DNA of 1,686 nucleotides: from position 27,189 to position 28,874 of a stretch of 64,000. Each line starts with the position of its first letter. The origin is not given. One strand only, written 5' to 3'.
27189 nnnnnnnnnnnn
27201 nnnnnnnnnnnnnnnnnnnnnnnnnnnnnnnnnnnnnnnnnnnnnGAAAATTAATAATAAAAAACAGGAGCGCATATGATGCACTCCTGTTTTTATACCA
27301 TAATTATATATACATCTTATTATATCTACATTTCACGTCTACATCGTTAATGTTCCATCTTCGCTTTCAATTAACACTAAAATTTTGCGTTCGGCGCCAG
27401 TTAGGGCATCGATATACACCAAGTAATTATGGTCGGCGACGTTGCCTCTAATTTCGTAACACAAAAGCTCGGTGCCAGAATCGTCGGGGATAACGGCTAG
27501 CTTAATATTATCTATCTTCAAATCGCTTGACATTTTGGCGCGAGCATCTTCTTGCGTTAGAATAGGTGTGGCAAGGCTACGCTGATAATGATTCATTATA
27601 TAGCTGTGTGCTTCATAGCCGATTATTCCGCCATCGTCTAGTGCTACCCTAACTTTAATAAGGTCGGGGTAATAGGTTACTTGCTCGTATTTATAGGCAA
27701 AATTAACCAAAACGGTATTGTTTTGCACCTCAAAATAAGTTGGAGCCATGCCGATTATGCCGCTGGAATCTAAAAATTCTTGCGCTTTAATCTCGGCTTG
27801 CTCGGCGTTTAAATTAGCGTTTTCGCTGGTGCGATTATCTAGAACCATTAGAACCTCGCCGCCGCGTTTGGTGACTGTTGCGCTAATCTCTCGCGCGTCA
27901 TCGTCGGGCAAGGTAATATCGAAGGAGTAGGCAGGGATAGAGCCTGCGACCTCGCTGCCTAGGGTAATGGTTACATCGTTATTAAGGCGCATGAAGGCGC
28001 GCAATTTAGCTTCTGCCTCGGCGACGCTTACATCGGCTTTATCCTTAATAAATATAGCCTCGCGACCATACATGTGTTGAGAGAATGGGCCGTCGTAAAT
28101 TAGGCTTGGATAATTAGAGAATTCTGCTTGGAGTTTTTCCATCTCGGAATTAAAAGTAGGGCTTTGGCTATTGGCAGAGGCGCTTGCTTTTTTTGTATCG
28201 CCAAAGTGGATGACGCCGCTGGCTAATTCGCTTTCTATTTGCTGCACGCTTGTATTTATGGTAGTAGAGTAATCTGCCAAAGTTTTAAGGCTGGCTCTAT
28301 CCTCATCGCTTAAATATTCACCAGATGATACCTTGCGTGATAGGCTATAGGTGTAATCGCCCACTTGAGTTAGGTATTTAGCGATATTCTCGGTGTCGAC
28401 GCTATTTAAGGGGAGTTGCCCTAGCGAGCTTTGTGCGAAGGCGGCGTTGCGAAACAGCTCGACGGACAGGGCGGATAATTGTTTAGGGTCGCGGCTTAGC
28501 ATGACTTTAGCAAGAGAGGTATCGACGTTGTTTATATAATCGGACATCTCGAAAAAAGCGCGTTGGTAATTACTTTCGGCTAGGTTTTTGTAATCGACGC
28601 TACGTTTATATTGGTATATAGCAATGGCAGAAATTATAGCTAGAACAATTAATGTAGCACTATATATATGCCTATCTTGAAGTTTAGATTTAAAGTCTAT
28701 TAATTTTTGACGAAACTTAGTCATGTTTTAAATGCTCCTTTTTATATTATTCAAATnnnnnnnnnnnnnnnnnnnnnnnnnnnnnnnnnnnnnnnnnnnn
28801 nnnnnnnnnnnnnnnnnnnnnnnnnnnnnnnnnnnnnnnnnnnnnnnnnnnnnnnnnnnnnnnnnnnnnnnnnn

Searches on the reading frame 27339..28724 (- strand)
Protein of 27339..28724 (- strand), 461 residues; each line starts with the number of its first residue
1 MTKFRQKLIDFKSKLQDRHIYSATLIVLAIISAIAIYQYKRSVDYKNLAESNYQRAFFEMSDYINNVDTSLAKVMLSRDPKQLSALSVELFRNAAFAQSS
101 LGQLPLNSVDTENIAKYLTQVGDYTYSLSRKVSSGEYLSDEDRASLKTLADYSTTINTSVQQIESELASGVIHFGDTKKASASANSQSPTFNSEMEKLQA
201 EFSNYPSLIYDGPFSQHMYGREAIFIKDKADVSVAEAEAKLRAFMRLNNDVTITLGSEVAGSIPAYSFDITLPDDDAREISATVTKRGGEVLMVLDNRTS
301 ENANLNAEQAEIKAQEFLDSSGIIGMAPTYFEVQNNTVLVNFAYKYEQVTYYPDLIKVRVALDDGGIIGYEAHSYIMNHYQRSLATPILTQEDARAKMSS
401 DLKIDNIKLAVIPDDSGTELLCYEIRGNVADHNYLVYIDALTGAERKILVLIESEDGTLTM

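Call 3: search_protein_families(library=pfam, proteins=[window:27339-28724:-], max_evalue=0.1)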
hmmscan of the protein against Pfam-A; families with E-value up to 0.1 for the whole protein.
window:27339-28724:- (461 aa): 3 families
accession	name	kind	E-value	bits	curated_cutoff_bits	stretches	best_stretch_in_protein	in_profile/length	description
PF14620.12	YPEB_PepSY1-2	-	6.5e-53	180.2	31.7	1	192-384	2-194/195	YpeB sporulation, PepSY1 and PepSY2 domains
PF20769.2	YPEB_N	-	1.2e-36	126.1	27.3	1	44-176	4-136/136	YpeB N-terminal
PF03413.25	PepSY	-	8.4e-06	26.4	24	1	389-448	2-59/60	Peptidase propeptide and YPEB domain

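Call 4: search_protein_families(library=ncbifam, proteins=[window:27339-28724:-], max_evalue=0.1)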
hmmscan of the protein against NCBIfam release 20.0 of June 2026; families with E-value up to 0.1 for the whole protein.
window:27339-28724:- (461 aa): 1 family
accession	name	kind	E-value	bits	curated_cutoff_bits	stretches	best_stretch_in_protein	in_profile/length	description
TIGR02889.1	spore_YpeB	equivalog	1.7e-114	383.2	303.55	1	22-449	5-433/435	germination protein YpeB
